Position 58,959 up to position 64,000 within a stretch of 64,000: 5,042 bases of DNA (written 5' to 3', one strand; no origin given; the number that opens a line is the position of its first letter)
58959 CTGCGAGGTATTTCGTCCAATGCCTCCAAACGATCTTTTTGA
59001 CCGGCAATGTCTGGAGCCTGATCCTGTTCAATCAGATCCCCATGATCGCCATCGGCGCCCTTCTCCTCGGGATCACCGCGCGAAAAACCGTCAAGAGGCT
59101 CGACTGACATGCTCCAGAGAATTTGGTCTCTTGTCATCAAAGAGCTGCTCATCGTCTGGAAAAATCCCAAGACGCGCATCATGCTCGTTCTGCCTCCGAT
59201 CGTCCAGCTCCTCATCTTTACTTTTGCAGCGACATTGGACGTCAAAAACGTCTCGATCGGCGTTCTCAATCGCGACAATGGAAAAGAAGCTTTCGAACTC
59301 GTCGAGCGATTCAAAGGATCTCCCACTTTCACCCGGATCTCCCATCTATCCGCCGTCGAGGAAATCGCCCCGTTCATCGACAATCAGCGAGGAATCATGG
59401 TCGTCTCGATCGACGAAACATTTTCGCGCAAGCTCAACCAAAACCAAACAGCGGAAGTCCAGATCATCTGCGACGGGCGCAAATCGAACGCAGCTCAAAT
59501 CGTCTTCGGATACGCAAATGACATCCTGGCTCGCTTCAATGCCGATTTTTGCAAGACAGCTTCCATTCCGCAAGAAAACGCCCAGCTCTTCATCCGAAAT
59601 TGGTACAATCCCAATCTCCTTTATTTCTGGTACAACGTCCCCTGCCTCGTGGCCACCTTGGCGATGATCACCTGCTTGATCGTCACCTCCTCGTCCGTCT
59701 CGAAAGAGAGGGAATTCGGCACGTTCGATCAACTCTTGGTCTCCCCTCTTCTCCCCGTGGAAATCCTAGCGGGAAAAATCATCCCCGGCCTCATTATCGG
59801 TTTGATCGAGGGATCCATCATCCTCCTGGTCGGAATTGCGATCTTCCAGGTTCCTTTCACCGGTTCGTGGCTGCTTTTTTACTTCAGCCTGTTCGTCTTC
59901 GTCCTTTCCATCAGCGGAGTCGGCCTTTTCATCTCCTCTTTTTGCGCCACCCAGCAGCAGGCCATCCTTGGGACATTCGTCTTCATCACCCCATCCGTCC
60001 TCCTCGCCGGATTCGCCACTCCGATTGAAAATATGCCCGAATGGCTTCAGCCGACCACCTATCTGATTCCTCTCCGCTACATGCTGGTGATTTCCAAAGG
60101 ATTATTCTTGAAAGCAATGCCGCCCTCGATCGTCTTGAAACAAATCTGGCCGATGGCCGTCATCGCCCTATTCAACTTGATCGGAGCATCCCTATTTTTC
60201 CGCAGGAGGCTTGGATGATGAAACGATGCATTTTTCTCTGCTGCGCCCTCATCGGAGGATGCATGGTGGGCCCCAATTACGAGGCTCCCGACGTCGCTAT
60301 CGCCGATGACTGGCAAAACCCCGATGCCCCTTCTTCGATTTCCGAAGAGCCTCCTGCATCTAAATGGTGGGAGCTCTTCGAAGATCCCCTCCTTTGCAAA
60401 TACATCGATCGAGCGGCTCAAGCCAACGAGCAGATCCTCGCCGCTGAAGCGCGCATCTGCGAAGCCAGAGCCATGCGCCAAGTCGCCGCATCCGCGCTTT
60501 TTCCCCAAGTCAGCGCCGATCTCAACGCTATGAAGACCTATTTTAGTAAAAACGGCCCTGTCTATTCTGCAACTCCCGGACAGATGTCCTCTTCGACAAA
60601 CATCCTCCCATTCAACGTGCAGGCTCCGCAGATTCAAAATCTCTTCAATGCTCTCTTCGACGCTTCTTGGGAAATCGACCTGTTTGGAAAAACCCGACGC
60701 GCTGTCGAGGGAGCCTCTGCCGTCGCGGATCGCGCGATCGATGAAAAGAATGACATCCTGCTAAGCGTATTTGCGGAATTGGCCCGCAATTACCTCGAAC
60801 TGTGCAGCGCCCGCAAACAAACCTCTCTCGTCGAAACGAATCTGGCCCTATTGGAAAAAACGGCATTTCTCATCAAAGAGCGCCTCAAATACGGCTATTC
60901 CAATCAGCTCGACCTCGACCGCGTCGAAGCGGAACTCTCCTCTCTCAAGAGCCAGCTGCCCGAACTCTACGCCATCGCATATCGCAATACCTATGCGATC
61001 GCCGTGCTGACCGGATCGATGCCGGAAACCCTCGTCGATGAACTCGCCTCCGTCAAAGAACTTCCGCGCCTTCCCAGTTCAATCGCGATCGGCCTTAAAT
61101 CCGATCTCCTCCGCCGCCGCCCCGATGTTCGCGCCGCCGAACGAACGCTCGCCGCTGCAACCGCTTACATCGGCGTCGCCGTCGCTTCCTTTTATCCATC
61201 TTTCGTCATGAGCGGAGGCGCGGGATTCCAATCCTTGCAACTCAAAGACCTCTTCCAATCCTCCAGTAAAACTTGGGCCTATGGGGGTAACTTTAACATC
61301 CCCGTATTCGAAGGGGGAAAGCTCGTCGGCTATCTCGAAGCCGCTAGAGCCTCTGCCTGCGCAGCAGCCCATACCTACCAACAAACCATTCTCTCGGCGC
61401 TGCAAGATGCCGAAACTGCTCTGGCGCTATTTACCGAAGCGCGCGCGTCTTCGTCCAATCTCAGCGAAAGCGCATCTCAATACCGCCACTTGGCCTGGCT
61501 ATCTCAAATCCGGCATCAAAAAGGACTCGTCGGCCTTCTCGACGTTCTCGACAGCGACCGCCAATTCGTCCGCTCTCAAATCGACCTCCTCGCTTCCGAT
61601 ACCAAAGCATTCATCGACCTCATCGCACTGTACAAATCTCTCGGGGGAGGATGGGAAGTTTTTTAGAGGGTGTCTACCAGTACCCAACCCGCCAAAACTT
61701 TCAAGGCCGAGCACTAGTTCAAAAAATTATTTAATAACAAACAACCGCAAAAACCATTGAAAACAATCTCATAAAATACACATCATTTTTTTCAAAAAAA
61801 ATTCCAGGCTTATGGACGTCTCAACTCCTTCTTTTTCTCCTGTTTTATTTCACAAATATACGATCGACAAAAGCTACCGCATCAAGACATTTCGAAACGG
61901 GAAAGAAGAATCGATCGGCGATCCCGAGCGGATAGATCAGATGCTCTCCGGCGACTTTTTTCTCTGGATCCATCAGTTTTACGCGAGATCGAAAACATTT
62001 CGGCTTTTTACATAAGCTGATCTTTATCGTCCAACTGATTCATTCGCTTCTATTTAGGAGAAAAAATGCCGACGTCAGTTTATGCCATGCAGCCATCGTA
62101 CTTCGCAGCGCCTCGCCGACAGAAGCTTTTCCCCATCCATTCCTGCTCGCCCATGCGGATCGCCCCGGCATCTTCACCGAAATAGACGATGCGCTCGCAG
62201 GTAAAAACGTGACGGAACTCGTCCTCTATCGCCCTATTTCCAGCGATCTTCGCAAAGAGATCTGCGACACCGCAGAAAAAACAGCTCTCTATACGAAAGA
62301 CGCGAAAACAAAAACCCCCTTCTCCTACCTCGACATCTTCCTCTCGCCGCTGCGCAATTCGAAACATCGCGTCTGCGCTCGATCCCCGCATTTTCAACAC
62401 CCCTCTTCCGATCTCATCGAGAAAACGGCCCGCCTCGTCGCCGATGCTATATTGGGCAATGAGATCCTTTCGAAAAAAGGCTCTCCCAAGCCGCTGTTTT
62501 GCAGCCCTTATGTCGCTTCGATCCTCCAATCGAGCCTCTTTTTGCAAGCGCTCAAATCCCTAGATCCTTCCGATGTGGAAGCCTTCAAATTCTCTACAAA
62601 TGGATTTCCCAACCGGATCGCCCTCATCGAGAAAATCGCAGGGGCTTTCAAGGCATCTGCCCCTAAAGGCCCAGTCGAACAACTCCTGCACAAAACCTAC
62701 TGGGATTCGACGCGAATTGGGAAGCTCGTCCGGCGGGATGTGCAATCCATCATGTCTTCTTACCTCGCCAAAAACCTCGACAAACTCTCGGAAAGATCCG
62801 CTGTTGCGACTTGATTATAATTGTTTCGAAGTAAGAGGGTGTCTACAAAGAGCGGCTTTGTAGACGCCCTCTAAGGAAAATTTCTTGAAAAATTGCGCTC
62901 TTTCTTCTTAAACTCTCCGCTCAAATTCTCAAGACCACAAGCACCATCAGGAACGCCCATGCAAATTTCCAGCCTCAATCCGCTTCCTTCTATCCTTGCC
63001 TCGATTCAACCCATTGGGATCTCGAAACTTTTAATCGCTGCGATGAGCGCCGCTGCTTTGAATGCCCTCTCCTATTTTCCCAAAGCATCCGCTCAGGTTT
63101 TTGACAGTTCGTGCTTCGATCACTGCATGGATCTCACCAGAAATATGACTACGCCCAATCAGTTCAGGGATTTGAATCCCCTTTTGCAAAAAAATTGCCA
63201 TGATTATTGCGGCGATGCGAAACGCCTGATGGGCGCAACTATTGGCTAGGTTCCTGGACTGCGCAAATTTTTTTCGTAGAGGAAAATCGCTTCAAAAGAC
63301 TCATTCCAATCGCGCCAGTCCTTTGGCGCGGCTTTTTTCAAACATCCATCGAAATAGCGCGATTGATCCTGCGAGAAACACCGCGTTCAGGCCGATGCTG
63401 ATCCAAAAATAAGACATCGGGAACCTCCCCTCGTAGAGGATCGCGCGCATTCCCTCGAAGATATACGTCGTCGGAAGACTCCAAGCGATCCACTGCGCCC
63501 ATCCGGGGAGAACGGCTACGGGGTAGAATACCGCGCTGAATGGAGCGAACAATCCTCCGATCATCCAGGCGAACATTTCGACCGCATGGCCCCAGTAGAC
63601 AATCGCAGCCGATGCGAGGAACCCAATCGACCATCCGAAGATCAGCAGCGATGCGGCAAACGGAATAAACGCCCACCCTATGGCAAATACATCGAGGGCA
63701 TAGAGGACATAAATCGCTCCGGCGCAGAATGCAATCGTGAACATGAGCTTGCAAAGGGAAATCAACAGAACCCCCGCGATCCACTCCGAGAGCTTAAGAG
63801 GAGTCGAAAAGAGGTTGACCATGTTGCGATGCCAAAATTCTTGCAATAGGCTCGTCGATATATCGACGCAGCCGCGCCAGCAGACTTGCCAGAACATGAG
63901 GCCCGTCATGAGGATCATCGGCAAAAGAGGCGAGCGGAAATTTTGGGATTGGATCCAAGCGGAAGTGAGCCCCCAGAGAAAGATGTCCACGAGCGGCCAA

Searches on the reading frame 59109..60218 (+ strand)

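Call 103: search_protein_families(library=pfam, proteins=[window:59109-60218:+], max_evalue=0.0001)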
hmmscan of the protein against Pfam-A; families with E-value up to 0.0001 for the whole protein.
window:59109-60218:+ (369 aa): 3 families
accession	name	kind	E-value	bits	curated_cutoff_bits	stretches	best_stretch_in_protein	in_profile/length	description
PF12698.13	ABC2_membrane_3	-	3e-39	135.5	31.6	1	23-358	4-343/347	ABC-2 family transporter protein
PF01061.29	ABC2_membrane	-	2.5e-30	106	26.9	1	176-327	50-204/211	ABC-2 type transporter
PF12679.13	ABC2_membrane_2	-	6.4e-11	42.5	27.2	1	78-302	36-201/283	ABC-2 family transporter protein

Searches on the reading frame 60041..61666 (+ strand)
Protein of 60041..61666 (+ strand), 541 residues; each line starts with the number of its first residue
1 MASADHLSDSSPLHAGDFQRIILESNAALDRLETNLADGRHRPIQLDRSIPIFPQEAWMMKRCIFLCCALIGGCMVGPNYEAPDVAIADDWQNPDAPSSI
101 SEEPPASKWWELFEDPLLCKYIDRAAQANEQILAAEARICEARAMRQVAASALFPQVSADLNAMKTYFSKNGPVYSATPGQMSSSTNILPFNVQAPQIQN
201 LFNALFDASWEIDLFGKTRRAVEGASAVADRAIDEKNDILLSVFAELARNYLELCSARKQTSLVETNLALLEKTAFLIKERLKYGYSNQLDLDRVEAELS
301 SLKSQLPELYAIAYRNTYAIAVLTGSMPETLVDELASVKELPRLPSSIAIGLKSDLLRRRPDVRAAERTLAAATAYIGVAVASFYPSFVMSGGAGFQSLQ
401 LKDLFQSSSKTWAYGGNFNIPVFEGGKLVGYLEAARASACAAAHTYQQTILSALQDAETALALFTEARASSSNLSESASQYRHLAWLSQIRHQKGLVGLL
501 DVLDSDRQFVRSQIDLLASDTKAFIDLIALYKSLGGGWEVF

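Call 103: search_protein_families(library=pfam, proteins=[window:60041-61666:+], max_evalue=0.0001)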
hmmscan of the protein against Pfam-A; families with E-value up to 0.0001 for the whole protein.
window:60041-61666:+ (541 aa): 1 family
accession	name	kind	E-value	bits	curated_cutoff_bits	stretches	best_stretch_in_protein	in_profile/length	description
PF02321.23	OEP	-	3.2e-35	122.1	22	2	356-535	8-187/187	Outer membrane efflux protein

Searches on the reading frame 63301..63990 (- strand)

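Call 103: search_protein_families(library=pfam, proteins=[window:63301-63990:-], max_evalue=0.0001)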
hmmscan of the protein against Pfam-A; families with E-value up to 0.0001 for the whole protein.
window:63301-63990:- (229 aa): 2 families
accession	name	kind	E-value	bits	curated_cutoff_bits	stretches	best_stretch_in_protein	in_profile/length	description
PF01061.29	ABC2_membrane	-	1.9e-07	31.3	26.9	1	25-186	51-211/211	ABC-2 type transporter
PF12698.13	ABC2_membrane_3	-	2.1e-07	30.8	31.6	1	16-215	158-343/347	ABC-2 family transporter protein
